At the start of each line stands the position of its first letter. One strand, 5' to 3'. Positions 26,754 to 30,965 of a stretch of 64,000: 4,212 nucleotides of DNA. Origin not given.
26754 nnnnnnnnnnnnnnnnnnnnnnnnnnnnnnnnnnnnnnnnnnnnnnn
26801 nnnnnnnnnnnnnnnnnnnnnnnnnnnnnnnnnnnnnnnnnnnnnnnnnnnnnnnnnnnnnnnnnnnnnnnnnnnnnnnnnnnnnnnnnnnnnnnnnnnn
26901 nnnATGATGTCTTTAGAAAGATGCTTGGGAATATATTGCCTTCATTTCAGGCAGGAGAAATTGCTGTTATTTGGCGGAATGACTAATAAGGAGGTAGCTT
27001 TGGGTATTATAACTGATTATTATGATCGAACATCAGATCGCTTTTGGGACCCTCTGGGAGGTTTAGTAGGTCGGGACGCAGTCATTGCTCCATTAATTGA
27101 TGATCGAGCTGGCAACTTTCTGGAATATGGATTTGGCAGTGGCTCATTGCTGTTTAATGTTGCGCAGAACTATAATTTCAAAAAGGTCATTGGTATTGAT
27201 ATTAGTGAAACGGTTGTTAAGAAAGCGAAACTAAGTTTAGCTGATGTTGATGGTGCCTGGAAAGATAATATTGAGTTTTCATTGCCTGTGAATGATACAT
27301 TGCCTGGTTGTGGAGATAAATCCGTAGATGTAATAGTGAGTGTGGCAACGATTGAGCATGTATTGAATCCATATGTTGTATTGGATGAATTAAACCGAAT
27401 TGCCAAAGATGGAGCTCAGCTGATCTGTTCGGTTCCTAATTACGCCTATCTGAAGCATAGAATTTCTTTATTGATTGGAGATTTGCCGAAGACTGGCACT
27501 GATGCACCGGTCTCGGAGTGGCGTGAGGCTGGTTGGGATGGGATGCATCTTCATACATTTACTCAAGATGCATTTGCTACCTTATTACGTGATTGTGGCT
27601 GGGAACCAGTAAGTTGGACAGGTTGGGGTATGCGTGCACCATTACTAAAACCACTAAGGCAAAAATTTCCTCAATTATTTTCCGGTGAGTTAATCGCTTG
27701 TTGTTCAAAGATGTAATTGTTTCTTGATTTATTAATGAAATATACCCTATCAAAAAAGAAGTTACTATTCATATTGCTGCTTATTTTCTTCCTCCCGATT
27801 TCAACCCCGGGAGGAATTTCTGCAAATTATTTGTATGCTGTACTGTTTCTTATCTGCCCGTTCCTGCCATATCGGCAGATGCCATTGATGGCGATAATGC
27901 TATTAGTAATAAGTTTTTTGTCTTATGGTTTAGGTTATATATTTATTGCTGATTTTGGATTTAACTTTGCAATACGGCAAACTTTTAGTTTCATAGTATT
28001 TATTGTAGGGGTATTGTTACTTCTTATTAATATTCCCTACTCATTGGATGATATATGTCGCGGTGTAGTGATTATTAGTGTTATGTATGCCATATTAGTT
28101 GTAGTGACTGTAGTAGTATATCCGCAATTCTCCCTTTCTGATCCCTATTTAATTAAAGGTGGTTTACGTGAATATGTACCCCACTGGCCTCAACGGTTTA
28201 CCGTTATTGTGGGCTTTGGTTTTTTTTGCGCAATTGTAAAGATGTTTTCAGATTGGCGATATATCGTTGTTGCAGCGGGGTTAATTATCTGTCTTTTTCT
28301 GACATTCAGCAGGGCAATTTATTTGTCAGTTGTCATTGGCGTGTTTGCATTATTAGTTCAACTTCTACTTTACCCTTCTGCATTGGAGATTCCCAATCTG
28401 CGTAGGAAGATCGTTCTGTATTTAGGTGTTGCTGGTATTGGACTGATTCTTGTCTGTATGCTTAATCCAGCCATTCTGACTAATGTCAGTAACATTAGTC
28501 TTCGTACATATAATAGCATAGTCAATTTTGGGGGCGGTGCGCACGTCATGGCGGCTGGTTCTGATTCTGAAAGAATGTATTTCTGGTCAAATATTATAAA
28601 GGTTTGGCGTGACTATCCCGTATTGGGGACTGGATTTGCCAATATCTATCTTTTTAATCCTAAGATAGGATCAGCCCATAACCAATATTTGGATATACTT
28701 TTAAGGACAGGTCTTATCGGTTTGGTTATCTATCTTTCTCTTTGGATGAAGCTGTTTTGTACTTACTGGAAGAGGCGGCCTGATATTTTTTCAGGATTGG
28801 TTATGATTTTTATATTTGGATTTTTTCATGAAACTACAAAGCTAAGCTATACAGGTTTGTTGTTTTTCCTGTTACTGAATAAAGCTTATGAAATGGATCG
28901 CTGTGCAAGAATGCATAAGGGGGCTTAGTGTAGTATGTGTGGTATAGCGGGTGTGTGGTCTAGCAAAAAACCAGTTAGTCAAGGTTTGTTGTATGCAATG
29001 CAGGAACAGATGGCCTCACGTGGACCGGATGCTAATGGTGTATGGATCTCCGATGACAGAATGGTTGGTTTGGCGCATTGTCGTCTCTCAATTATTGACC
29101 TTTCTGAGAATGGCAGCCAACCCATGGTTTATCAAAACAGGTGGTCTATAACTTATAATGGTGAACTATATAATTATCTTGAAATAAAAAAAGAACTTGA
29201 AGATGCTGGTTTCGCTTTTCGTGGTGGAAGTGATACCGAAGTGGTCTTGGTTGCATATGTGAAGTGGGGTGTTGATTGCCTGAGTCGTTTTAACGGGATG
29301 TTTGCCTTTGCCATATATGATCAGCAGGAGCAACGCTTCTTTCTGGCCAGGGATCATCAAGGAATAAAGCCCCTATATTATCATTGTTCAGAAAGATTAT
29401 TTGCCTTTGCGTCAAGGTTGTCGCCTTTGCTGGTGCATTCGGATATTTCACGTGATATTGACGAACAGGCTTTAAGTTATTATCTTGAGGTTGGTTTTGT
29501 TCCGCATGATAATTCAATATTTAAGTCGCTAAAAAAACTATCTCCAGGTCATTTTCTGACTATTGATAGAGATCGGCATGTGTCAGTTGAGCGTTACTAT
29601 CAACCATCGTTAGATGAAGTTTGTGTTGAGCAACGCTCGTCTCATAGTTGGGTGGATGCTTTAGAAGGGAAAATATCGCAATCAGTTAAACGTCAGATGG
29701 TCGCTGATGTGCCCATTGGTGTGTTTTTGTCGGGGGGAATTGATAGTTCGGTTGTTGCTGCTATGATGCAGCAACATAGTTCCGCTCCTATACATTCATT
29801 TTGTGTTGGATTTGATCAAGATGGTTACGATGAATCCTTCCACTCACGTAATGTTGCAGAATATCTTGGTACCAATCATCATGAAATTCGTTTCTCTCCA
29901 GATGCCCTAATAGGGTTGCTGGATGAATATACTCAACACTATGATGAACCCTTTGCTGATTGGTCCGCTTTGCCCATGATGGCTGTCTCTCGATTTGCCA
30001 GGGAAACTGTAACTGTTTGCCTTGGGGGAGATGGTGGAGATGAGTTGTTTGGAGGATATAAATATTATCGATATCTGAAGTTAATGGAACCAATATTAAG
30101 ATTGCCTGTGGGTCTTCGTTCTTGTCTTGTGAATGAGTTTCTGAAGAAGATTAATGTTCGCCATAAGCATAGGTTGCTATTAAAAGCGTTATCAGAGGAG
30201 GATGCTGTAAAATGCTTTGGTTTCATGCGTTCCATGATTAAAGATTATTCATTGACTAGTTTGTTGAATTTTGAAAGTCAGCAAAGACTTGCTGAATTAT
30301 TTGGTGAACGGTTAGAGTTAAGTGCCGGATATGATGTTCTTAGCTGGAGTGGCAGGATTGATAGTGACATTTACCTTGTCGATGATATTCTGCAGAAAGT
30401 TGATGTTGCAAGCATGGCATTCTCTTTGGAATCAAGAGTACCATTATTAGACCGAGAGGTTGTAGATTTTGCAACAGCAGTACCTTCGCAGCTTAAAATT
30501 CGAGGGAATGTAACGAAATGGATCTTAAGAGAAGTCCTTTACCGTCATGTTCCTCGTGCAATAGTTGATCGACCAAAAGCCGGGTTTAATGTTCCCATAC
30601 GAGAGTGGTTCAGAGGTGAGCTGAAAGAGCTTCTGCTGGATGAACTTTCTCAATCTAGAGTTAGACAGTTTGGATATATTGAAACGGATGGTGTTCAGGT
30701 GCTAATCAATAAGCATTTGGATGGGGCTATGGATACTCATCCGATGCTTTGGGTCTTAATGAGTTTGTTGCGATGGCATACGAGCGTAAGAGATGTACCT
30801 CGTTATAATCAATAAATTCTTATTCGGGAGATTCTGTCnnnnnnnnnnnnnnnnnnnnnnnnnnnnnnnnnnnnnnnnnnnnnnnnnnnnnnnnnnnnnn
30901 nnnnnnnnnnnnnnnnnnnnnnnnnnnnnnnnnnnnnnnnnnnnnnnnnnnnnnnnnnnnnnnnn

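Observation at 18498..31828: Five SAM methyltransferases, three sharing an N-terminal Cys4 zinc-ribbon, in a locus whose ABC exporter has a terminal-cap binding domain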

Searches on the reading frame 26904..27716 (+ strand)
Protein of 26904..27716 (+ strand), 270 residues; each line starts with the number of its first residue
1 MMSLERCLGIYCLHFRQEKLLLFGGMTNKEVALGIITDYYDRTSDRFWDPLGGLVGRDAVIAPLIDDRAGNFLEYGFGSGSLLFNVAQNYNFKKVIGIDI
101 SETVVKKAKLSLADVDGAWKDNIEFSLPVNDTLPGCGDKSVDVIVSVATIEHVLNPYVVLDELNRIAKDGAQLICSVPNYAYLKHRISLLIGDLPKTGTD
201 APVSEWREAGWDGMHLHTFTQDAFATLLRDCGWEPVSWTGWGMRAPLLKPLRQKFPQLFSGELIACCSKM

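Call 5: search_protein_families(library=pfam, proteins=[window:26904-27716:+], max_evalue=0.01)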
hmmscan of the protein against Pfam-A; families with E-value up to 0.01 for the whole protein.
window:26904-27716:+ (270 aa): 9 families
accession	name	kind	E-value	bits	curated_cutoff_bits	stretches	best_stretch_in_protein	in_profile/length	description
PF13489.12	Methyltransf_23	-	2e-16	60.6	27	1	66-237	20-163/164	Methyltransferase domain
PF08241.18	Methyltransf_11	-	7.7e-13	49.3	21.2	1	73-175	1-95/95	Methyltransferase domain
PF13847.12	Methyltransf_31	-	7.5e-12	45.6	27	1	68-179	3-113/145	Methyltransferase domain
PF08242.18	Methyltransf_12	-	5.3e-11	43.5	30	1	73-172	1-97/98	Methyltransferase domain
PF13649.12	Methyltransf_25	-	6.2e-10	40.1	27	1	73-170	2-96/97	Methyltransferase domain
PF07021.18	MetW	-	3.5e-08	33.7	21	1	130-227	65-154/193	Methionine biosynthesis protein MetW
PF01209.24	Ubie_methyltran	-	0.00017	21.5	20.1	1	66-176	45-155/233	ubiE/COQ5 methyltransferase family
PF02353.26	CMAS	-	0.00028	20.7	27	1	71-153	65-140/273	Mycolic acid cyclopropane synthetase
PF02390.23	Methyltransf_4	-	0.00038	20.4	24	1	72-109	5-42/173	Putative methyltransferase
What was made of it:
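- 26979..27716 (+): MT4: MetW-like class I methyltransferase with no ribbon. Pfam Methyltransf_23 60.6 bits and MetW (call 5).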

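Call 10: search_protein_families(library=ncbifam, proteins=[window:26979-27716:+], max_evalue=0.01)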
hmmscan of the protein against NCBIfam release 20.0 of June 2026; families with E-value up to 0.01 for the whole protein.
window:26979-27716:+ (245 aa): 20 families
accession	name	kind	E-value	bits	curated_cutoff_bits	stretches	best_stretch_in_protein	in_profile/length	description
TIGR02081.1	metW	equivalog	2.7e-11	43.4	189.5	1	35-173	6-131/194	methionine biosynthesis protein MetW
TIGR01983.1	UbiG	equivalog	8.4e-09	35.1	102.95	1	46-155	52-156/228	bifunctional 2-polyprenyl-6-hydroxyphenol methylase/3-demethylubiquinol 3-O-methyltransferase UbiG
NF008823.0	PRK11873.1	subfamily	5.7e-07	29.3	263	1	49-151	83-182/272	arsenite methyltransferase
TIGR02072.1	BioC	equivalog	9.9e-07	28.8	184.95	1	46-152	37-134/244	malonyl-ACP O-methyltransferase BioC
NF040539.1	AST_met_ArsM_2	exception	1.2e-06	28.6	240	1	46-148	59-161/262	putative arsinothricin biosynthesis methyltransferase ArsM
TIGR01934.1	MenG_MenH_UbiE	subfamily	3.6e-06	26.4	158.35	1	34-150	30-141/223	ubiquinone/menaquinone biosynthesis methyltransferase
NF047649.1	MTase_UXPK_star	exception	4.9e-06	25.8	460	1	67-150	102-181/283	methyltransferase/UXPK-star double selenoprotein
NF001244.0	PRK00216.1-5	equivalog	4.4e-05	22.9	216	1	46-149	51-152/236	bifunctional demethylmenaquinone methyltransferase/2-methoxy-6-polyprenyl-1,4-benzoquinol methylase UbiE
NF041537.1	ArsM_AhpD_UU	exception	5.3e-05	22.2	510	1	68-150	102-180/345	arsenite methyltransferase/AhpD domain selenoprotein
TIGR00091.1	TIGR00091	equivalog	0.00014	21.2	112.65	1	46-84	19-57/194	tRNA (guanosine(46)-N7)-methyltransferase TrmB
NF045882.1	PLipidMtase_Leg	equivalog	0.00018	21.4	390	1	42-149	41-142/207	phospholipid N-methyltransferase PmtA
NF041536.1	ArsM_DUF2284_UU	exception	0.0002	19.8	575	1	48-150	81-180/459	arsenite methyltransferase/DUF2284 domain selenoprotein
TIGR04074.1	bacter_Hen1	equivalog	0.00033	19.3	340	1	33-130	272-370/462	3' terminal RNA ribose 2'-O-methyltransferase Hen1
NF043040.1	corrin_prot_MT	hypoth_equivalog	0.00034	20.1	180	1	39-149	37-146/216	corrinoid protein-associated methyltransferase CpaM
NF008264.0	PRK11036.1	equivalog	0.0007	19.1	366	1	42-156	43-153/261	tRNA uridine 5-oxyacetic acid(34) methyltransferase CmoM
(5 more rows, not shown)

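Call 28: search_protein_families(library=pfam, proteins=[L004:4292-5698:+, L004:5699-7030:+, L004:11010-12227:+], max_evalue=0.001)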
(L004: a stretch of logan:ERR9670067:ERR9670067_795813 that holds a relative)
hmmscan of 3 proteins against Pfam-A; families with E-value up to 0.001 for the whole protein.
L004:4292-5698:+ (468 aa): 5 families
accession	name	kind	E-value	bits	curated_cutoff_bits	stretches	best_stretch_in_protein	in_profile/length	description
PF13439.12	Glyco_transf_4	-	2e-10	41.4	28.5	1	138-260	39-164/170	Glycosyltransferase Family 4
PF00534.26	Glycos_transf_1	-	5.3e-10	39.5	26.4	1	285-444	15-169/172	Glycosyl transferases group 1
PF13579.12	Glyco_trans_4_4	-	7.2e-06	26.9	29.7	1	167-260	67-157/158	Glycosyl transferase 4-like domain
PF13692.12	Glyco_trans_1_4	-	1.3e-05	26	27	1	287-431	3-140/142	Glycosyl transferases group 1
PF08323.17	Glyco_transf_5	-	0.0005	20.3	22.7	0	135-247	91-226/239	Starch synthase catalytic domain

L004:5699-7030:+ (443 aa): 0 families

L004:11010-12227:+ (405 aa): 1 family
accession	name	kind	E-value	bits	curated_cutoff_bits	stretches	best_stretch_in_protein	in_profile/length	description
PF13524.12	Glyco_trans_1_2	-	1.2e-07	32.2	25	1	316-398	59-142/144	Glycosyl transferase-like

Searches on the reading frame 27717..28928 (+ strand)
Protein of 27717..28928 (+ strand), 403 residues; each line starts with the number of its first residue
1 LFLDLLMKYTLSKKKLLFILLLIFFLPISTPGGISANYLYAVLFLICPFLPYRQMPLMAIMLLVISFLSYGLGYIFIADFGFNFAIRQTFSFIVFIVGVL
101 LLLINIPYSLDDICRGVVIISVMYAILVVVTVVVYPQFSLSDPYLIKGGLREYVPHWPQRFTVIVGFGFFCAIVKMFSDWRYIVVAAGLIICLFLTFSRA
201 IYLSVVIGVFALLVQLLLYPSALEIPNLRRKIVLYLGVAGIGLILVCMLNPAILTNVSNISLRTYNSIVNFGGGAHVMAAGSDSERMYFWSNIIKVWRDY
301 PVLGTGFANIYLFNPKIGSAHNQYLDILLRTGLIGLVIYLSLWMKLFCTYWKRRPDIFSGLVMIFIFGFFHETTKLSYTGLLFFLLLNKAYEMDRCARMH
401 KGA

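Call 6: search_protein_families(library=pfam, proteins=[window:27717-28928:+], max_evalue=0.01)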
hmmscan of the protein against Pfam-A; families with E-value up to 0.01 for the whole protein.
window:27717-28928:+ (403 aa): 1 family
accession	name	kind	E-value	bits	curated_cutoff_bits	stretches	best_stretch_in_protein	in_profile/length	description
PF04932.20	Wzy_C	-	1.5e-17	64.2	31.7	1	186-340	3-149/149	O-Antigen ligase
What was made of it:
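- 27717..28928 (+): Wzy polymerase. Pfam Wzy_C 64.2 bits (call 6).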

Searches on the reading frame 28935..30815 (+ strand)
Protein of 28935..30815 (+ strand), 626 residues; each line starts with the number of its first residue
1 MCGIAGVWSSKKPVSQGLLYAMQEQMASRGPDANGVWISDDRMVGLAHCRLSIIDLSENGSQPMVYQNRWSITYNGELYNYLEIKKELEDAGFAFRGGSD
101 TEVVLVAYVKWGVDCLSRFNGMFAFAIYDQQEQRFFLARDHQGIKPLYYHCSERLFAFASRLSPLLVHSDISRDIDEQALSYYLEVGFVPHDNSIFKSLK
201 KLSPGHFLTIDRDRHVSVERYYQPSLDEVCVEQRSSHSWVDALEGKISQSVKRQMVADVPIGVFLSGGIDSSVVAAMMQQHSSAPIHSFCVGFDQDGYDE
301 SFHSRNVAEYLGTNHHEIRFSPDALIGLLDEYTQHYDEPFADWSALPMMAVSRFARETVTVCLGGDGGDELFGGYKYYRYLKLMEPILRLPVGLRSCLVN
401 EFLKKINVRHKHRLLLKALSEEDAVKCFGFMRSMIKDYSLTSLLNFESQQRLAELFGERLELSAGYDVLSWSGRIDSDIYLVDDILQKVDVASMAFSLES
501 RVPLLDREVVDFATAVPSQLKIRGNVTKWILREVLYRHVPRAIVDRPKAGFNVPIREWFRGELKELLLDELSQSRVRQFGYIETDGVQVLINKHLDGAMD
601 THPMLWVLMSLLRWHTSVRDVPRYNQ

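Call 6: search_protein_families(library=pfam, proteins=[window:28935-30815:+], max_evalue=0.01)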
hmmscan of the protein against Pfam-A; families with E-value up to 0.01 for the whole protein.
window:28935-30815:+ (626 aa): 6 families
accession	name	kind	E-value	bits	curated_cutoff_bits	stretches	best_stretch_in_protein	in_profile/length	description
PF00733.27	Asn_synthase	-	1.4e-100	337.9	21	1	243-615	2-353/354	Asparagine synthase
PF13522.11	GATase_6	-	4.4e-44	150.1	27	1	31-160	1-129/130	Glutamine amidotransferase domain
PF13537.11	GATase_7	-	1.9e-42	144.6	25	1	48-166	1-122/123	Glutamine amidotransferase domain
PF02540.23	NAD_synthase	-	0.00033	20.3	21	1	242-324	4-85/242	NAD synthase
PF12481.13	DUF3700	-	0.00043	20.3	27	1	116-150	126-160/228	Aluminium induced protein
PF06508.19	QueC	-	0.0061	16.5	22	0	263-320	4-60/210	Queuosine biosynthesis protein QueC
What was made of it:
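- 28935..30815 (+): AsnB-like glutamine amidotransferase, directly upstream of MT5. Pfam Asn_synthase 337.9 bits (call 6).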

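Call 10: search_protein_families(library=ncbifam, proteins=[window:28935-30815:+], max_evalue=0.01)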
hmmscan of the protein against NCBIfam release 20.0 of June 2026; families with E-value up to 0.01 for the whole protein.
window:28935-30815:+ (626 aa): 12 families
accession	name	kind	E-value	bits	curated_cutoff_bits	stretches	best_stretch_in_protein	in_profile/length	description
TIGR03108.1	eps_aminotran_1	hypoth_equivalog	5e-154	514.4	816.9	1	1-611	1-621/628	XrtA/PEP-CTERM system amidotransferase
TIGR01536.1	asn_synth_AEB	equivalog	7.5e-144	480.5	267.1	1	2-551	1-517/517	asparagine synthase (glutamine-hydrolyzing)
TIGR03104.1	trio_amidotrans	equivalog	1.3e-127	426.6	570.1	2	1-382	1-387/589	N-acetylglutaminylglutamine amidotransferase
NF006949.0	PRK09431.1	equivalog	7.6e-95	318.5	499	3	1-166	1-166/554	asparagine synthase B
NF033535.1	lass_lactam_cya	exception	5.6e-73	246.6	525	2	1-382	1-387/668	lasso peptide isopeptide bond-forming cyclase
NF033561.1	macrolact_Ik_Al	subfamily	3e-14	52.5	300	1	114-373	74-332/561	albusnodin/ikarugamycin family macrolactam cyclase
TIGR01134.1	purF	equivalog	8.3e-11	41.9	350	1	44-177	66-211/432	amidophosphoribosyltransferase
NF001484.0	PRK00331.1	subfamily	7.3e-08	31.2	381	1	44-178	67-211/601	isomerizing glutamine--fructose-6-phosphate transaminase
TIGR01135.1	glmS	equivalog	3.6e-06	25.8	418.05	1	44-178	66-210/607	glutamine--fructose-6-phosphate transaminase (isomerizing)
NF010587.0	PRK13980.1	equivalog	0.00022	20.5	255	1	239-322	14-96/267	NAD+ synthase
TIGR00552.1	nadE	equivalog_domain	0.00064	19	63.65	1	243-375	9-145/251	NAD(+) synthase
TIGR00364.1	TIGR00364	equivalog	0.0015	18.1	150.3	1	263-319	3-58/201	7-cyano-7-deazaguanine synthase QueC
